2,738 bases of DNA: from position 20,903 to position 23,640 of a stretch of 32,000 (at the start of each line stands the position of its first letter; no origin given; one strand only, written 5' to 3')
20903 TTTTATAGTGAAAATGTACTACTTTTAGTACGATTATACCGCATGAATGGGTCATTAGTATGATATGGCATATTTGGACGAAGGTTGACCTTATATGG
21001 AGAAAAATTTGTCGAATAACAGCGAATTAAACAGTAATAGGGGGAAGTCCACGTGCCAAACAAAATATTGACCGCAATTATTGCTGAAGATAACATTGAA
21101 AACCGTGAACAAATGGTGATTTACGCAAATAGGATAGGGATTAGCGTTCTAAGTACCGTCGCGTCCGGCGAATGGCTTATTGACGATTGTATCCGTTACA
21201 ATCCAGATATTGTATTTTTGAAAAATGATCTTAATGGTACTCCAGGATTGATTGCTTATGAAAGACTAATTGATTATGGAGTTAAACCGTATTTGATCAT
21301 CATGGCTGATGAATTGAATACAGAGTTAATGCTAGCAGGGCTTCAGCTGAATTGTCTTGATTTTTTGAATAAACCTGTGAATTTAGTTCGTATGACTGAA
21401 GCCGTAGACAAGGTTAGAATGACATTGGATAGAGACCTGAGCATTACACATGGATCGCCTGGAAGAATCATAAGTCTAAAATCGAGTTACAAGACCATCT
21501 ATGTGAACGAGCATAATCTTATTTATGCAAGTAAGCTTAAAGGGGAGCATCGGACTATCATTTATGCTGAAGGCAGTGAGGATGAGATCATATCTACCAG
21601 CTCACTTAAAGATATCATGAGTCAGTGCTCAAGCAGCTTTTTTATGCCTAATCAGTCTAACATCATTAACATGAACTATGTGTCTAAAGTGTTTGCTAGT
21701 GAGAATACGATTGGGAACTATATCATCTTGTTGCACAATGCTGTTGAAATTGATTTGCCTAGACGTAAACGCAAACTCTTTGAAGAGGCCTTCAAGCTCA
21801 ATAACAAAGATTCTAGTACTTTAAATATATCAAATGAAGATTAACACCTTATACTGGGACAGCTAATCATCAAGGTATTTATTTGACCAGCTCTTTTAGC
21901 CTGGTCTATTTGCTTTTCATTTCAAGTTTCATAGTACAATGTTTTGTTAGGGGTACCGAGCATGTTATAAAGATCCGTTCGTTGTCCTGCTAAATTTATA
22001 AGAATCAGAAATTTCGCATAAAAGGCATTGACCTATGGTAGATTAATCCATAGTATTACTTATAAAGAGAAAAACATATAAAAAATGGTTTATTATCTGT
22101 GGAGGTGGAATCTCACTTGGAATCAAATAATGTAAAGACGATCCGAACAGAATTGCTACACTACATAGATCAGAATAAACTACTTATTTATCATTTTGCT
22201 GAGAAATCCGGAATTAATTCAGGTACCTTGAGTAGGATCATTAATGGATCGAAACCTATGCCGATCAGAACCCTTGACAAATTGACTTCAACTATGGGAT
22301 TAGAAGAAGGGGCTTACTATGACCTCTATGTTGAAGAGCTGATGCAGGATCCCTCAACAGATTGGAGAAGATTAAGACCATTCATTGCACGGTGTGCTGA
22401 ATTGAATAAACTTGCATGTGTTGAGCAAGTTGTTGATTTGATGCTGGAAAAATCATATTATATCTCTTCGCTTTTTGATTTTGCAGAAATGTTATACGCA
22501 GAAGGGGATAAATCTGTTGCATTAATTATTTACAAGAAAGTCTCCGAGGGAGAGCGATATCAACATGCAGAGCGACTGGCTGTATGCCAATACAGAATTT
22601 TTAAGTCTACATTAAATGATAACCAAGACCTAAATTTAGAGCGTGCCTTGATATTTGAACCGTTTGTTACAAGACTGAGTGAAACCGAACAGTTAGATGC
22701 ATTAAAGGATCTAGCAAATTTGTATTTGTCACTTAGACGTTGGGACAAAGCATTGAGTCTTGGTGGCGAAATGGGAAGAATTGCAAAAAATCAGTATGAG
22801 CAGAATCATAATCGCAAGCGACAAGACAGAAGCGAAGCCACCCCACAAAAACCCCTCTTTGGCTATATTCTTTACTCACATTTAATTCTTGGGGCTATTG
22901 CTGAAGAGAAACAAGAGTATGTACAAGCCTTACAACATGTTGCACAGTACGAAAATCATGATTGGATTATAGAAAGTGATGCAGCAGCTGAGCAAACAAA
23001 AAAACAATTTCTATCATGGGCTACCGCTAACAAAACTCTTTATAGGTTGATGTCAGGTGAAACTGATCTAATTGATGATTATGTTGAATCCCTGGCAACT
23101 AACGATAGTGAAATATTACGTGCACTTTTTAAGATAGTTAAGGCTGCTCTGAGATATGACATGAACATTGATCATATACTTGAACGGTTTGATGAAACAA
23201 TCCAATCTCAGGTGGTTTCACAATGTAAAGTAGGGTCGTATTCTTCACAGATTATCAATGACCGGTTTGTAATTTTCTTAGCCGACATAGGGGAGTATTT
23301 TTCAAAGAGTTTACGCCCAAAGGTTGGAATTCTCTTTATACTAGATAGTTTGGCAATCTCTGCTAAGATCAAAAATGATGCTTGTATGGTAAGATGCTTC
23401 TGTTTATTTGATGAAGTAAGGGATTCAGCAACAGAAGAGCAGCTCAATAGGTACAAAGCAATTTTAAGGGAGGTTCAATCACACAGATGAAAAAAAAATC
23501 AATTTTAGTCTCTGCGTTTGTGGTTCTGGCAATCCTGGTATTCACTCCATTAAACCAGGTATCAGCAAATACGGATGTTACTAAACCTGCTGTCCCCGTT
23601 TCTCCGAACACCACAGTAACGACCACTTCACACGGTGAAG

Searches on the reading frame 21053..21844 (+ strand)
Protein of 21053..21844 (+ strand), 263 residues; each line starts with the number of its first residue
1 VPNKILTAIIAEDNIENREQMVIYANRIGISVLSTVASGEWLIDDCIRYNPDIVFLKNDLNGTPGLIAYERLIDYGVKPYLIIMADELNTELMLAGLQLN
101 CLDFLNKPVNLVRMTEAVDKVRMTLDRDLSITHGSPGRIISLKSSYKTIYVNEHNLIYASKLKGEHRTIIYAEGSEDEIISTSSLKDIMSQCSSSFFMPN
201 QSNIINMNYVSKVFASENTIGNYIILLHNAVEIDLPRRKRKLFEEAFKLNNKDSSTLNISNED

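Call 9: search_protein_families(library=pfam, proteins=[window:21053-21844:+], max_evalue=0.01)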
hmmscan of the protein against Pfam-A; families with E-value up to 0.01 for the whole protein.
window:21053-21844:+ (263 aa): 2 families
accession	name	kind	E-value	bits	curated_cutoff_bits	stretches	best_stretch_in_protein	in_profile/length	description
PF00072.30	Response_reg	-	2.1e-09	38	30.2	1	9-118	2-110/111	Response regulator receiver domain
PF04397.21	LytTR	-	1.3e-08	35.4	22.6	1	148-247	3-97/98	LytTr DNA-binding domain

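Call 11: find_encoding_contigs(protein=window:21053-21844:+, flank=4000, max_places=10)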
Protein window:21053-21844:+ (263 aa): no gene with exactly this product is on record in the collection.

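Call 12: find_related_loci(query=window:21053-21844:+, collection=genome_contigs, flank=6000)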
Query window:21053-21844:+ (263 aa) in genome_contigs; peptide patterns used: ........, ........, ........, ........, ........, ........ (x = any residue, [..] = any of these).
120 stretches matched a pattern, but none encodes a relative of the query by tblastn (E <= 1e-3).

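Call 21: find_homologous_proteins(query=window:21053-21844:+, max_evalue=1e-10)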
Query window:21053-21844:+ (263 aa): 17 proteins with E <= 1e-10 among 514 candidates.
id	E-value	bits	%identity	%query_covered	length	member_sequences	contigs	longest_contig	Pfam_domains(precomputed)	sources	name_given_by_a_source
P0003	5.5e-165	565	98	100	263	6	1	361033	PF04397.22,PF00072.31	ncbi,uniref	ncbi:LytR/AlgR family response regulator transcription factor [Paenibacillus sp. 1A_MP2]|uniref:LytR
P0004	5.6e-119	414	72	98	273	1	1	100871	PF04397.22,PF00072.31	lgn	-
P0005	7.1e-106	371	67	94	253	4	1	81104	PF04397.22,PF00072.31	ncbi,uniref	ncbi:LytR/AlgR family response regulator transcription factor [Paenibacillus xylanilyticus]|uniref:L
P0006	8.5e-92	325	60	93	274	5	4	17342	PF00072.31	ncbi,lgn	-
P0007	8.1e-91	322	56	97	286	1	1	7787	PF00072.31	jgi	jgi:DNA-binding NarL/FixJ family response regulator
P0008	2.9e-88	314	55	93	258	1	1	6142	PF04397.22,PF00072.31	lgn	-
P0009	4.9e-78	280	51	94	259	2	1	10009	PF04397.22,PF00072.31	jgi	-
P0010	1.1e-77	279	53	94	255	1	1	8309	PF04397.22,PF00072.31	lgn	-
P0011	1.7e-76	275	52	93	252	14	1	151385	PF04397.22,PF00072.31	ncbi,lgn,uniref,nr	ncbi:hypothetical protein BSK63_17350 [Paenibacillus odorifer]|uniref:LytR/AlgR family response regu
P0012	1.9e-76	275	52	94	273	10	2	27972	PF04397.22,PF00072.31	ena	-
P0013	3.8e-75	271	51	93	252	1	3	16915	PF04397.22,PF00072.31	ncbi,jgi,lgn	-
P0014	5.2e-74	267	51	91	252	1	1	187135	PF04397.22,PF00072.31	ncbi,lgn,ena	-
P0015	1.9e-73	265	50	91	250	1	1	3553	PF04397.22,PF00072.31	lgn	-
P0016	8.3e-73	263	48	93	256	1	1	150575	PF04397.22,PF00072.31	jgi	jgi:DNA-binding LytR/AlgR family response regulator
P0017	1.1e-69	253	47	93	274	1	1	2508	PF04397.22,PF00072.31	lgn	-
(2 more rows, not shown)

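Call 22: find_encoding_contigs(protein=P0003, flank=5000, max_places=4)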
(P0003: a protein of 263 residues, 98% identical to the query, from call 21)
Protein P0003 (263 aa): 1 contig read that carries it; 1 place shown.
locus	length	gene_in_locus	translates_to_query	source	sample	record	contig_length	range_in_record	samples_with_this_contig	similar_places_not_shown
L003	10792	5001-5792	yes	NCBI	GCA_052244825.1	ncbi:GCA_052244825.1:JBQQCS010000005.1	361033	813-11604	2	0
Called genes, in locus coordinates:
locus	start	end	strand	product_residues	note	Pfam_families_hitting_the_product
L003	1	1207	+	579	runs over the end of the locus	-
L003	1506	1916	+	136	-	-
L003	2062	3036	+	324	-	PF00589:Phage_integrase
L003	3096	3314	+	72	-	-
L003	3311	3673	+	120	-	-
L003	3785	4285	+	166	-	-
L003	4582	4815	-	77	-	-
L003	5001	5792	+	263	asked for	PF00072:Response_reg, PF04397:LytTR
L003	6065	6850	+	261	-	-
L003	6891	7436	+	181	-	-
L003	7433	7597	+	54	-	-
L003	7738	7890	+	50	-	PF09388:SpoOE-like (weak)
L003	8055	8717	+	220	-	-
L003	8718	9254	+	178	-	-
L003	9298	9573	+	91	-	-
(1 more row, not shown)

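Call 23: find_encoding_contigs(protein=P0004, flank=5000, max_places=4)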
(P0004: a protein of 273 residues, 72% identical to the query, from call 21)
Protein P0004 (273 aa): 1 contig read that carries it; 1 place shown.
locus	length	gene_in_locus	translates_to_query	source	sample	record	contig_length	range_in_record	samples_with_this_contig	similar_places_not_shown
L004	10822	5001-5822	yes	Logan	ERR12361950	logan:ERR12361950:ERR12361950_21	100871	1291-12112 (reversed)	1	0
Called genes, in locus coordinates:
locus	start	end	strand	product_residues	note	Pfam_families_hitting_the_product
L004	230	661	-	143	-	-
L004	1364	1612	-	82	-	-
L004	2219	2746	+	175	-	-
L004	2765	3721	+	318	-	PF00589:Phage_integrase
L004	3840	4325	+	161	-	-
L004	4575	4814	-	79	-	-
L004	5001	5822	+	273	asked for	PF00072:Response_reg (weak), PF04397:LytTR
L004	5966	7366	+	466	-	-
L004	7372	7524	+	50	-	-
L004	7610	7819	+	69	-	PF09388:SpoOE-like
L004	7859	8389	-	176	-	PF14311:DUF4379, PF03118:RNA_pol_A_CTD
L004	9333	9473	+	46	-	-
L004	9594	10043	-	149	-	-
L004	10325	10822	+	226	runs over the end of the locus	PF13673:Acetyltransf_10 (weak), PF00583:Acetyltransf_1 (weak), PF13508:Acetyltransf_7 (faint)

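Call 24: find_encoding_contigs(protein=P0006, flank=5000, max_places=4)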
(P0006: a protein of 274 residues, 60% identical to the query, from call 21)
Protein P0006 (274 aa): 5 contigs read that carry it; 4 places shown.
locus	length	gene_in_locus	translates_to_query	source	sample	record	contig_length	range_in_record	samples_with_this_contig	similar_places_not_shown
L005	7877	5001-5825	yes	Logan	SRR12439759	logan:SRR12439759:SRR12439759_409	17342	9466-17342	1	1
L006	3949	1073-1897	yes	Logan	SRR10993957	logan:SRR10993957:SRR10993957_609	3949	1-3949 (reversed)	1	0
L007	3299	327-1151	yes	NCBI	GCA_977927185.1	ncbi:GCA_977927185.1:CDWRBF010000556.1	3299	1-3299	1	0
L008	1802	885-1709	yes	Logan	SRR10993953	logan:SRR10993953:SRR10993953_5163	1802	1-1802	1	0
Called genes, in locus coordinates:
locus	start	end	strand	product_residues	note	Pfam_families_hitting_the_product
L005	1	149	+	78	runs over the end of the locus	-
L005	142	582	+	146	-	-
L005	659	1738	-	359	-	PF02899:Phage_int_SAM_1 (weak), PF00589:Phage_integrase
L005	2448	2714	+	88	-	-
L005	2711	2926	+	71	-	-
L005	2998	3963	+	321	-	PF12728:HTH_17 (weak)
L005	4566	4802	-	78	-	-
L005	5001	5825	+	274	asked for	PF00072:Response_reg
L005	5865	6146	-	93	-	-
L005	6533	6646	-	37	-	-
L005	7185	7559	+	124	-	PF04542:Sigma70_r2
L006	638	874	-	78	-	-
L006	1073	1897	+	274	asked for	PF00072:Response_reg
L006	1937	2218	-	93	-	-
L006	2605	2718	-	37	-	-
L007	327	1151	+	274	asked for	PF00072:Response_reg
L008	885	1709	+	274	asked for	PF00072:Response_reg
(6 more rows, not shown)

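Call 26: find_encoding_contigs(protein=P0011, flank=5000, max_places=3)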
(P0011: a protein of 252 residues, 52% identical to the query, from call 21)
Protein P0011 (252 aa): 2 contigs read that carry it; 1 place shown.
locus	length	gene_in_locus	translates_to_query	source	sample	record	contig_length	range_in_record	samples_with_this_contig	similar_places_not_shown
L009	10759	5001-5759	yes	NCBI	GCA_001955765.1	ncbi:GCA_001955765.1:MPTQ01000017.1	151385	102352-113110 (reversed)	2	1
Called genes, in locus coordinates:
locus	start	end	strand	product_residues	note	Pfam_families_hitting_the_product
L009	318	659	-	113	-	-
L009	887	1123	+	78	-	-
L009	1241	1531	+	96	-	-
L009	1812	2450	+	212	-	-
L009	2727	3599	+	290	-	-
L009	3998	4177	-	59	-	-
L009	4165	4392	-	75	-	PF13560:HTH_31 (weak), PF01381:HTH_3 (weak)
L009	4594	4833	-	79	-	-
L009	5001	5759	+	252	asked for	PF00072:Response_reg, PF04397:LytTR (weak)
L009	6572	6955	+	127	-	-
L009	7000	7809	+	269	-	-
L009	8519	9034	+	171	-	-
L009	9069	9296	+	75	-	-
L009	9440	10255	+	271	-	PF03692:CxxCxxCC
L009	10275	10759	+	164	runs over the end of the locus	-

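Call 27: find_encoding_contigs(protein=P0014, flank=5000, max_places=3)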
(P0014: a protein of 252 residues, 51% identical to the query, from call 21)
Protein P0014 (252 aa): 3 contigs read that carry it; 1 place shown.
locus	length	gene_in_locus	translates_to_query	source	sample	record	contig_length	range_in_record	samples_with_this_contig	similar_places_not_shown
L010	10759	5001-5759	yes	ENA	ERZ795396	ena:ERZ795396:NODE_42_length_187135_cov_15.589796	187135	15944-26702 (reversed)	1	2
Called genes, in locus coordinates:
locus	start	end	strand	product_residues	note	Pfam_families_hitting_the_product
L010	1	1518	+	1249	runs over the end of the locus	PF18911:PKD_4 (faint), PF25788:Ig_Rha78A_N (weak)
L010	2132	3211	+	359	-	-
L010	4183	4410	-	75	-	-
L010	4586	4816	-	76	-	-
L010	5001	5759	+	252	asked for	PF00072:Response_reg, PF04397:LytTR (weak)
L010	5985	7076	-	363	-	PF02899:Phage_int_SAM_1 (weak), PF00589:Phage_integrase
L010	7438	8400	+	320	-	PF12728:HTH_17 (weak)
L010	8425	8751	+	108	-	PF04014:MazE_antitoxin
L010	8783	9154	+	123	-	-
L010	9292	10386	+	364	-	-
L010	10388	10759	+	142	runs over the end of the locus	-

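Call 33: find_related_loci(query=A2, collection=genome_contigs, flank=3000)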
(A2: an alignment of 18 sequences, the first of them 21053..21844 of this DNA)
Query A2 (263 aa) in genome_contigs; peptide patterns used: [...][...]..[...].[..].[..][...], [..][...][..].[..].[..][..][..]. (x = any residue, [..] = any of these).
114 stretches matched a pattern; 2 encode a relative of the query (tblastn E <= 1e-3); 2 distinct loci.
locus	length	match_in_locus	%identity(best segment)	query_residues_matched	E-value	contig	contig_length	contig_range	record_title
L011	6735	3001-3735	68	4-247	3e-115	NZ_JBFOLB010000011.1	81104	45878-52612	Paenibacillus xylanilyticus strain 179-F 6A4 NHS NODE_11_length_81104_cov_88.391548, whole genome shotgun sequence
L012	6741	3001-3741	40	3-247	1e-65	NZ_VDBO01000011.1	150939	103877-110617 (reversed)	Paenibacillus sinopodophylli strain CCTCC AB 2016047 NODE_11_length_150939_cov_572.404383, whole genome shotgun sequence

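Call 34: find_related_loci(query=A2, collection=viral_contigs, flank=4000)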
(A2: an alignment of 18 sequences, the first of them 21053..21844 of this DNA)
Query A2 (263 aa) in viral_contigs; peptide patterns used: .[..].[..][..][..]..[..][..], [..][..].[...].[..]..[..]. (x = any residue, [..] = any of these).
50 stretches matched a pattern, but none encodes a relative of the query by tblastn (E <= 1e-3).

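Call 37: find_encoding_contigs(protein=P0007, flank=5000, max_places=3)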
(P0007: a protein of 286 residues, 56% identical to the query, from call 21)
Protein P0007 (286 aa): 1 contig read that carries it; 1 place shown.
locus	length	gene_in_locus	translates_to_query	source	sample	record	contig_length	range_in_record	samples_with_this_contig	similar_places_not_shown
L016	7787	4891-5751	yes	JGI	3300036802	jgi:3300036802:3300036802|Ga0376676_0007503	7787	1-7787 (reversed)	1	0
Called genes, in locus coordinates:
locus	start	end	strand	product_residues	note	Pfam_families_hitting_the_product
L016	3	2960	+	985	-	?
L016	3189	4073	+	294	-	-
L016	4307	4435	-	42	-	-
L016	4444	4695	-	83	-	-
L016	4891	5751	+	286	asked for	PF00072:Response_reg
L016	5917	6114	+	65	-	-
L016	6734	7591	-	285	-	PF02037:SAP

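Call 38: find_encoding_contigs(protein=P0009, flank=5000, max_places=3)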
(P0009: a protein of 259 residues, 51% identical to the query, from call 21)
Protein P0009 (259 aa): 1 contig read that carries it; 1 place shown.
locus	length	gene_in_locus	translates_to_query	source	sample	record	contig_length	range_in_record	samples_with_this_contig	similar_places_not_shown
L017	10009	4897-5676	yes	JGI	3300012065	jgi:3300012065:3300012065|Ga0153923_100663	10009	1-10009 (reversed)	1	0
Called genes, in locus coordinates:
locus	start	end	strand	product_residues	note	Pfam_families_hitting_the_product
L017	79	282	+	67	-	-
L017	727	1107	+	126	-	-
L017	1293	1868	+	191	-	PF00196:GerE (weak)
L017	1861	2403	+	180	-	PF01381:HTH_3 (faint), PF00376:MerR (faint)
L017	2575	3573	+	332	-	PF12728:HTH_17 (faint)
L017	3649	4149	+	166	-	-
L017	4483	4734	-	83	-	-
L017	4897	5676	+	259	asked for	PF00072:Response_reg, PF04397:LytTR (weak)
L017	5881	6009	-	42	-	-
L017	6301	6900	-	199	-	PF00440:TetR_N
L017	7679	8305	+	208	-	PF02525:Flavodoxin_2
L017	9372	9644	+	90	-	-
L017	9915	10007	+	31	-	?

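Call 50: find_encoding_contigs(protein=P0008, flank=5000, max_places=3)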
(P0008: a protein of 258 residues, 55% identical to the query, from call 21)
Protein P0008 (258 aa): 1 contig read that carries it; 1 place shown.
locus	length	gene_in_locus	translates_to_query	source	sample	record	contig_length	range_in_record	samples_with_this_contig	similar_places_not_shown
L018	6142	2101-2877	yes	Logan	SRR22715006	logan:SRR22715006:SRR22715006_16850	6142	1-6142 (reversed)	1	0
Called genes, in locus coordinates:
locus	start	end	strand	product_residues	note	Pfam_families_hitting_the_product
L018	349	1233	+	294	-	PF17363:DUF5388 (weak)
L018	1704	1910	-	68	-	-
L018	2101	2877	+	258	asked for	PF00072:Response_reg, PF04397:LytTR (weak)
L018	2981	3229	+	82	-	-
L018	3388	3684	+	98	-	-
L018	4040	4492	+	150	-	-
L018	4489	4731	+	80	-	-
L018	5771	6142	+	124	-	?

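Call 70: search_protein_families(library=phrogs, proteins=[window:21053-21844:+], max_evalue=0.001)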
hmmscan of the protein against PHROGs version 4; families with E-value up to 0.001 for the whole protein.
window:21053-21844:+ (263 aa): 2 families
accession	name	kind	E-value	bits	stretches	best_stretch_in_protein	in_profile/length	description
phrog_34833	-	unknown function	3.8e-05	24.7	1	108-238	19-139/150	-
phrog_731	-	unknown function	4e-05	24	1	9-121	5-116/227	-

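Call 73: search_dna_similar(query=window:21053-21844:+, collection=plasmids, mode=protein, max_evalue=1e-20, max_rows=15)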
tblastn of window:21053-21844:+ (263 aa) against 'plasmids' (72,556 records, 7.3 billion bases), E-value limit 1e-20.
Records with a match: 5; places in all: 5; records where one place covers at least 80% of the query: 5.
Best place of each record, by identity: <60% 5.
By first word of the organism name: Paenibacillus 5.
By predicted mobility (MOB-suite, as given by PLSDB): non-mobilizable 5.
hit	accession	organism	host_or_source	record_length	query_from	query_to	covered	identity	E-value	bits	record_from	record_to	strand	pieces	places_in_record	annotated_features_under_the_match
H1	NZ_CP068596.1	Paenibacillus sonchi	cell culture,soil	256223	6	250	93%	48.0%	3e-72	247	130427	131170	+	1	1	LytTR family DNA-binding domain-containing protein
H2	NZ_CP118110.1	Paenibacillus urinalis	Homo sapiens,blood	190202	6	259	97%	31.5%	3e-27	117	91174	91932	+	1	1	LytTR family DNA-binding domain-containing protein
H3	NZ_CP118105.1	Paenibacillus urinalis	Homo sapiens,blood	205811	6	259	97%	31.5%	3e-27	117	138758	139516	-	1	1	LytTR family DNA-binding domain-containing protein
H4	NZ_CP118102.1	Paenibacillus urinalis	Homo sapiens,blood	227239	6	259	97%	31.5%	3e-27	117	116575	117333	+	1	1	LytTR family DNA-binding domain-containing protein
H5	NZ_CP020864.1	Paenibacillus sp. Cedars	Single culture,Alkaline pool submerged ...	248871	1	230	87%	30.0%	2e-23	106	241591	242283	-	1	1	LytTR family DNA-binding domain-containing protein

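Call 74: search_dna_similar(query=window:21053-21844:+, collection=phages, mode=protein, max_evalue=1e-15, max_rows=15)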
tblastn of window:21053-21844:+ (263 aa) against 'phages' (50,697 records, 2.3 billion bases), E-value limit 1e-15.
No match.

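Call 75: get_annotated_region(hit=H1, flank=5000)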
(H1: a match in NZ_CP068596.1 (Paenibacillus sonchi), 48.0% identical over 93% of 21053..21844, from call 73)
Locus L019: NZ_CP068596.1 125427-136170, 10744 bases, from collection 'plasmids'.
description: Paenibacillus sonchi strain LMG 24727 plasmid unnamed1, complete sequence
organism: Paenibacillus sonchi (NCBI taxid 373687)
taxonomy: Bacteria; Bacillota; Bacilli; Bacillales; Paenibacillaceae; Paenibacillus; Paenibacillus sonchi
host: -; source: cell culture,soil; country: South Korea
typing (MOB-suite, as given by PLSDB): non-mobilizable
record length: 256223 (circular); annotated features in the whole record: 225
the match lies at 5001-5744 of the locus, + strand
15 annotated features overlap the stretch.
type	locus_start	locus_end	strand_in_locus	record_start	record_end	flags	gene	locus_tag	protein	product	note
CDS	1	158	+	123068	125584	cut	-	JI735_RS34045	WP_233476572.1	transglutaminase domain-containing protein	-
CDS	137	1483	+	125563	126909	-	-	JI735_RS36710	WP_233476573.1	ATP-binding cassette domain-containing protein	-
CDS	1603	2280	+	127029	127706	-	-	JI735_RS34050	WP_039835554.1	MBL fold metallo-hydrolase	-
CDS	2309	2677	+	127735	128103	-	-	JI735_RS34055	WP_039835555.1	hypothetical protein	-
CDS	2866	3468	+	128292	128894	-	-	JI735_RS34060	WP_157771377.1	4'-phosphopantetheinyl transferase superfamily protein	-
CDS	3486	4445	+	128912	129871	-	-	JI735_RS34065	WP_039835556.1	acyltransferase domain-containing protein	-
CDS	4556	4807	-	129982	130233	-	-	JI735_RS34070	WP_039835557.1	hypothetical protein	-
CDS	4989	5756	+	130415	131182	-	-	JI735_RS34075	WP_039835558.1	LytTR family DNA-binding domain-containing protein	-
CDS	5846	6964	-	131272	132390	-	-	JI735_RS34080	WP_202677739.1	site-specific integrase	GO:0015074 - DNA integration [Evidence IEA]; GO:0006310 - DNA recombination [Evidence IEA]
CDS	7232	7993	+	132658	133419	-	-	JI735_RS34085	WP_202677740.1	helix-turn-helix domain-containing protein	-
CDS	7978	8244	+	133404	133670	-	-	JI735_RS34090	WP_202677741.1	hypothetical protein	-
CDS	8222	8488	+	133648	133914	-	-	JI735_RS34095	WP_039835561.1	AbrB/MazE/SpoVT family DNA-binding domain-containing protein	-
CDS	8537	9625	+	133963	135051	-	-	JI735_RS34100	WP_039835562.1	hypothetical protein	-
CDS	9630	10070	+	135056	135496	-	-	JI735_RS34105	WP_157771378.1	hypothetical protein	-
CDS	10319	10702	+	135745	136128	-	-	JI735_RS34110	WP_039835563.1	hypothetical protein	-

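Call 76: get_annotated_region(hit=H2, flank=4000)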
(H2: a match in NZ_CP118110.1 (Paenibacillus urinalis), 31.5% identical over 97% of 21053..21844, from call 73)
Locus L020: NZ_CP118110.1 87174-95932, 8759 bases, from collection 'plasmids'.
description: Paenibacillus urinalis strain 2022CK-00829 plasmid unnamed2, complete sequence
organism: Paenibacillus urinalis (NCBI taxid 521520)
taxonomy: Bacteria; Bacillota; Bacilli; Bacillales; Paenibacillaceae; Paenibacillus; Paenibacillus urinalis
host: -; source: Homo sapiens,blood; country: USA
typing (MOB-suite, as given by PLSDB): non-mobilizable
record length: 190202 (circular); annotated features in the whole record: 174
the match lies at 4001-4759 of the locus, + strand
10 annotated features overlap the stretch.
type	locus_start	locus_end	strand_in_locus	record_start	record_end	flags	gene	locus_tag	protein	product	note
CDS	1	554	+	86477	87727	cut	-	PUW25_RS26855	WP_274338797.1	toprim domain-containing protein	-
CDS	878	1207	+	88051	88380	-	-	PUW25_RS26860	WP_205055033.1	hypothetical protein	-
CDS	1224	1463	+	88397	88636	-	-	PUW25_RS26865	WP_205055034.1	hypothetical protein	-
CDS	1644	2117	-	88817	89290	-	-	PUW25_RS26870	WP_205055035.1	hypothetical protein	-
CDS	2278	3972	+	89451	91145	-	-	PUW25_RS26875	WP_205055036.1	GHKL domain-containing protein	-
CDS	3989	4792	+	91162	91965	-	-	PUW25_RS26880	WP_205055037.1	LytTR family DNA-binding domain-containing protein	-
CDS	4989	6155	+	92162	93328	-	-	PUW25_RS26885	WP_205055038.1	DNA polymerase III subunit beta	GO:0006260 - DNA replication [Evidence IEA]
CDS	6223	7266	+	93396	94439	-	-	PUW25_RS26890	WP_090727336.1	DUF6094 domain-containing protein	-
CDS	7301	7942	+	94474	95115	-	-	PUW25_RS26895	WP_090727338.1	hypothetical protein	-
CDS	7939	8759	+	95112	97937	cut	-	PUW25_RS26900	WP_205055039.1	DEAD/DEAH box helicase family protein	-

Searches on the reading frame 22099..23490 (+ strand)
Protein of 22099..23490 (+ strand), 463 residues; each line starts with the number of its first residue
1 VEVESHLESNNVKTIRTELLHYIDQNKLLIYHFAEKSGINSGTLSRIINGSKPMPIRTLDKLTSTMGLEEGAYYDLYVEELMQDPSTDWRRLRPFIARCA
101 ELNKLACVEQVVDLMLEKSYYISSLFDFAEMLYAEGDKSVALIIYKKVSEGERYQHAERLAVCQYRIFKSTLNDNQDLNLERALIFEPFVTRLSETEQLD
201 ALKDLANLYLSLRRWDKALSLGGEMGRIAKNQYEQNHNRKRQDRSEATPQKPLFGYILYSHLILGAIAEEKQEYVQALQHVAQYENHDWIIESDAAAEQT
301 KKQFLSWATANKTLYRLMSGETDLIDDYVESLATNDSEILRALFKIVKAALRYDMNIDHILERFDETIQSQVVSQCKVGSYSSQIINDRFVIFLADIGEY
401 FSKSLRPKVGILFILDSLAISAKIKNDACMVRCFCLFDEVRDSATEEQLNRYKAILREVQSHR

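Call 9: search_protein_families(library=pfam, proteins=[window:22099-23490:+], max_evalue=0.01)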
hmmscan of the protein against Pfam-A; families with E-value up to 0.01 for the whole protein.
window:22099-23490:+ (463 aa): 2 families
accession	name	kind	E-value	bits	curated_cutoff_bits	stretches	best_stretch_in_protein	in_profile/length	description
PF13443.12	HTH_26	-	0.0024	18.5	22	1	22-67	5-51/63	Cro/C1-type HTH DNA-binding domain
PF13424.12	TPR_12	-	0.0064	17.1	30.1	0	198-221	44-67/77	Tetratricopeptide repeat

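Call 70: search_protein_families(library=phrogs, proteins=[window:22099-23490:+], max_evalue=0.001)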
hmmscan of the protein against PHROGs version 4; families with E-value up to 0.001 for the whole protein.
window:22099-23490:+ (463 aa): 1 family
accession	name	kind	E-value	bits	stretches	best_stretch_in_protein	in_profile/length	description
phrog_8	-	transcription regulation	1.8e-05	25.4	1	25-253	168-323/346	transcriptional regulator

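Call 90: search_solved_structures(query=window:22099-23490:+, max_evalue=1)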
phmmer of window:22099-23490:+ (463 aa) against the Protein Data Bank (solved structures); distinct sequences matched with E-value up to 1: 3.
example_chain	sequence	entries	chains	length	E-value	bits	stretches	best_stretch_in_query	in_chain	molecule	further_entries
3b7h_A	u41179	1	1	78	0.067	15.7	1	15-76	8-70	Prophage Lp1 protein 11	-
8h3f_G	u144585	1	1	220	0.32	13.5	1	203-246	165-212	COP9 signalosome complex subunit 7b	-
8h38_G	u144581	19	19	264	0.35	13.4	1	203-248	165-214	COP9 signalosome complex subunit 7b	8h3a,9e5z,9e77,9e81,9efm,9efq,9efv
